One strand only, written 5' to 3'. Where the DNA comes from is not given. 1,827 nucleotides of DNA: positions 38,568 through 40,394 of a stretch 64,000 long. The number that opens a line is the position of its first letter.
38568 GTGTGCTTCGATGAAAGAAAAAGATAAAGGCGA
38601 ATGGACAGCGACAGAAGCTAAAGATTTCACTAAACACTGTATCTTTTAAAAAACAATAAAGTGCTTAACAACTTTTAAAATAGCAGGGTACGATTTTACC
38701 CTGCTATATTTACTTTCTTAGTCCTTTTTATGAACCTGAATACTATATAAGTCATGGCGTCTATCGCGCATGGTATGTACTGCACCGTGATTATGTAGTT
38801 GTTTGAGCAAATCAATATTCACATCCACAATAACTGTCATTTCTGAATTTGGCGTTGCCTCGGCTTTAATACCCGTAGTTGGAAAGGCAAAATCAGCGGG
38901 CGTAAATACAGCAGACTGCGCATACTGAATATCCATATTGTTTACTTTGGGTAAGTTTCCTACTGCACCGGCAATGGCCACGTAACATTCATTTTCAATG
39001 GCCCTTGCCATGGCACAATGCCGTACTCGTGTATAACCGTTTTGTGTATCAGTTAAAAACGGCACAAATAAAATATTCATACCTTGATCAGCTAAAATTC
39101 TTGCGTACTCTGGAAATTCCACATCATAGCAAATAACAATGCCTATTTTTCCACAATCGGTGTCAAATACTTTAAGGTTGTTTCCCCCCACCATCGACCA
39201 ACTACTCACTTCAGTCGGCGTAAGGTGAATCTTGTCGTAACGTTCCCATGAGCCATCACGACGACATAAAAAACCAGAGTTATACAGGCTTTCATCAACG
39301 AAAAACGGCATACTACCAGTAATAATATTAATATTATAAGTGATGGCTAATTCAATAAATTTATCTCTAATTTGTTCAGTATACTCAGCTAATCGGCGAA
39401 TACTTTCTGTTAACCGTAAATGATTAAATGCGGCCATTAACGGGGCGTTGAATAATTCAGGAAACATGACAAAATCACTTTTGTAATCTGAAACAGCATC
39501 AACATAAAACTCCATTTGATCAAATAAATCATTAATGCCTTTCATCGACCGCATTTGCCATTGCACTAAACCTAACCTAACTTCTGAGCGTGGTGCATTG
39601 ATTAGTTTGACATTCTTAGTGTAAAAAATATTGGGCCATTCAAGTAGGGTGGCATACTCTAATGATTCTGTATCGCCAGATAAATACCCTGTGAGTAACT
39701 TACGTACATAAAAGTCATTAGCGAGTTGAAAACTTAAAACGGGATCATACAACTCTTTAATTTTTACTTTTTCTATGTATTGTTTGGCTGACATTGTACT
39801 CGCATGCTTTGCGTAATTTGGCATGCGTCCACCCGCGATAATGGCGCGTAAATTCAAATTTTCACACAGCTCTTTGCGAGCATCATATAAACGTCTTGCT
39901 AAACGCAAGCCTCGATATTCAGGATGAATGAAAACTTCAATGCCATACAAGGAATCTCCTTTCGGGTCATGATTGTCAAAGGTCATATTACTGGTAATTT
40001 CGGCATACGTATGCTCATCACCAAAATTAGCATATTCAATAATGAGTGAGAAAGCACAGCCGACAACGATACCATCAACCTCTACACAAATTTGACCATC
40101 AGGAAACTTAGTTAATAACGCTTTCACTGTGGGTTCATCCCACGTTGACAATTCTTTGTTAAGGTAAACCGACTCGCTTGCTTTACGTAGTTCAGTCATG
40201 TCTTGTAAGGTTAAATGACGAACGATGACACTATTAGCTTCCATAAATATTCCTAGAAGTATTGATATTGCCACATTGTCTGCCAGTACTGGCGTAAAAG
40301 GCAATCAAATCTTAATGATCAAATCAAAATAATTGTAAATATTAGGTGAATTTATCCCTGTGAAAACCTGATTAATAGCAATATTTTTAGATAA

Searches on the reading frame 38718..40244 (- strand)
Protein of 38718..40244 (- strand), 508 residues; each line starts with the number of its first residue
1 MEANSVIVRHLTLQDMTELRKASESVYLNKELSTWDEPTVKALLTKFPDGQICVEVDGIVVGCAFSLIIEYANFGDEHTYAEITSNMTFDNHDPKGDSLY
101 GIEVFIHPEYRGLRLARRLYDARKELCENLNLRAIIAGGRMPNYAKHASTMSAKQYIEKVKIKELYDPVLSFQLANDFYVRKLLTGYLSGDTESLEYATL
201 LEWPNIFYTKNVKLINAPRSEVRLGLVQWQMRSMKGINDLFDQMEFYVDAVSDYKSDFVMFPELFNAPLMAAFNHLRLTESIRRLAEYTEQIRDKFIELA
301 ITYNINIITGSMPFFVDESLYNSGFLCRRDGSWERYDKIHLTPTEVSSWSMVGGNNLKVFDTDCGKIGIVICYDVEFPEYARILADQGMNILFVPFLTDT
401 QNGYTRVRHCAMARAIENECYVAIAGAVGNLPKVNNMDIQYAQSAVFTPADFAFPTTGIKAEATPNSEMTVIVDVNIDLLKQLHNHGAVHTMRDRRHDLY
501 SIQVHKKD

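Call 35: find_homologous_proteins(query=window:38718-40244:-, max_evalue=1e-50)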
Query window:38718-40244:- (508 aa): 8000 proteins with E <= 1e-50 among 8000 candidates; the best 120 are listed.
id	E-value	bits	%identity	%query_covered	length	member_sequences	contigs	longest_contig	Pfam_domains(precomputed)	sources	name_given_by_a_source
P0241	0.0e+0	1105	93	100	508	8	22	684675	PF00795.28,PF00583.32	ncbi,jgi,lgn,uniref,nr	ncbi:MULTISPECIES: carbon-nitrogen hydrolase family protein [unclassified Colwellia]|jgi:predicted a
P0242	0.0e+0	1091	93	100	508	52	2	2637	PF00795.28,PF00583.32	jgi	jgi:predicted amidohydrolase/GNAT superfamily N-acetyltransferase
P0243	2.8e-294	994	84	99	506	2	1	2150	PF00795.28,PF00583.32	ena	-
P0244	4.9e-280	947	78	100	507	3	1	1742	PF00795.28,PF00583.32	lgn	-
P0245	6.0e-278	940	78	100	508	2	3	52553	PF00795.28,PF00583.32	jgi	-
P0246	4.3e-277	937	78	100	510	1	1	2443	PF00795.28,PF00583.32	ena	-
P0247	5.9e-277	937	78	100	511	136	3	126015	PF00795.28,PF00583.32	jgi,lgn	jgi:predicted amidohydrolase/GNAT superfamily N-acetyltransferase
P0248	8.3e-277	937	78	100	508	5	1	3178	PF00795.28,PF00583.32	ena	-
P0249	1.1e-276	936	78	100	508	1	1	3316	PF00795.28,PF00583.32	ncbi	-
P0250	1.2e-276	936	78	100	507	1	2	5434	PF00795.28,PF00583.32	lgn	-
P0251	2.9e-276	935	78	100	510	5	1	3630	PF00795.28,PF00583.32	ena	-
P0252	5.5e-276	934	78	99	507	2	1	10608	PF00795.28,PF00583.32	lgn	-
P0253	7.7e-276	933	78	100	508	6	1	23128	PF00795.28,PF00583.32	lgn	-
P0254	8.5e-276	933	78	99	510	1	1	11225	PF00795.28,PF00583.32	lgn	-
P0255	9.8e-276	933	78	99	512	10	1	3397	PF00795.28,PF00583.32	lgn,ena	-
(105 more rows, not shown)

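Call 36: find_encoding_contigs(protein=P0241, flank=10000, max_places=8)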
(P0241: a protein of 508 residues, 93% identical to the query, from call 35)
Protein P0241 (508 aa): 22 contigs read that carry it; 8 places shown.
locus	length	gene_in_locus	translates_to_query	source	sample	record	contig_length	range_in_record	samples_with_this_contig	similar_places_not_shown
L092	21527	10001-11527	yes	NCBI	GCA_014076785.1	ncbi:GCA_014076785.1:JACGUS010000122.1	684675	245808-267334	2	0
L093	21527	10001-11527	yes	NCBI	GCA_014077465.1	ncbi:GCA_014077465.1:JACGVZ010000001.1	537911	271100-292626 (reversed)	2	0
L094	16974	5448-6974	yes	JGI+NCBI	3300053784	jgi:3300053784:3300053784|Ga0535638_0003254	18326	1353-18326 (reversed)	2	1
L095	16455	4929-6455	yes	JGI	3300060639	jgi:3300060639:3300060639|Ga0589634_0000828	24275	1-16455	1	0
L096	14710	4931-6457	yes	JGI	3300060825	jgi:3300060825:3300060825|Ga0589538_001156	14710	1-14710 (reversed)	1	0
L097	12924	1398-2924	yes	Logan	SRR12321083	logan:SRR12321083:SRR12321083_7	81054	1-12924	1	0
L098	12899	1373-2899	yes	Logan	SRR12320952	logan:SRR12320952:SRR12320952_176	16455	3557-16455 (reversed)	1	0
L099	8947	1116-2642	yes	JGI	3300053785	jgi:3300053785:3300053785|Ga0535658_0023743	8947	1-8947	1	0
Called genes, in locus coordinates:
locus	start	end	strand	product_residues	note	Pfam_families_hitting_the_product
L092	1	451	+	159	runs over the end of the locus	PF02870:Methyltransf_1N, PF01035:DNA_binding_1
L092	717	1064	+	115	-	-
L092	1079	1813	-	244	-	PF02390:Methyltransf_4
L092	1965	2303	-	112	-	PF04320:YggL_50S_bp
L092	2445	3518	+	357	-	PF00730:HhH-GPD, PF00633:HHH (weak), PF14815:NUDIX_4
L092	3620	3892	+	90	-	PF04362:Iron_traffic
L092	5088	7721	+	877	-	PF11739:YdbH-like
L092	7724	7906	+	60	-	PF13617:Lipoprotein_19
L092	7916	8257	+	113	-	PF07027:DUF1318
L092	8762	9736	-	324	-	-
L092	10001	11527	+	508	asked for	PF00583:Acetyltransf_1 (weak), PF00795:CN_hydrolase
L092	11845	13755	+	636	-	PF02784:Orn_Arg_deC_N, PF17810:Arg_decarb_HB, PF17944:Arg_decarbox_C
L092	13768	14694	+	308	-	PF00491:Arginase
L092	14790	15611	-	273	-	PF02582:DUF155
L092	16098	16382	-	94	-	PF03819:MazG (weak)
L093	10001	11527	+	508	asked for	PF00583:Acetyltransf_1 (weak), PF00795:CN_hydrolase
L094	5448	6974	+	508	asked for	PF00583:Acetyltransf_1 (weak), PF00795:CN_hydrolase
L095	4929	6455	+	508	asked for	PF00583:Acetyltransf_1 (weak), PF00795:CN_hydrolase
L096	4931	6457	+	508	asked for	PF00583:Acetyltransf_1 (weak), PF00795:CN_hydrolase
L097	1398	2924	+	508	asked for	PF00583:Acetyltransf_1 (weak), PF00795:CN_hydrolase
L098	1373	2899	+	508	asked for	PF00583:Acetyltransf_1 (weak), PF00795:CN_hydrolase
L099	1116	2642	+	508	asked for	PF00583:Acetyltransf_1 (weak), PF00795:CN_hydrolase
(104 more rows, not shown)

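Call 41: search_protein_families(library=padloc, proteins=[window:38718-40244:-], max_evalue=0.001)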
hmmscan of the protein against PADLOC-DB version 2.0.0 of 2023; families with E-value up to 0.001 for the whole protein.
window:38718-40244:- (508 aa): 0 families
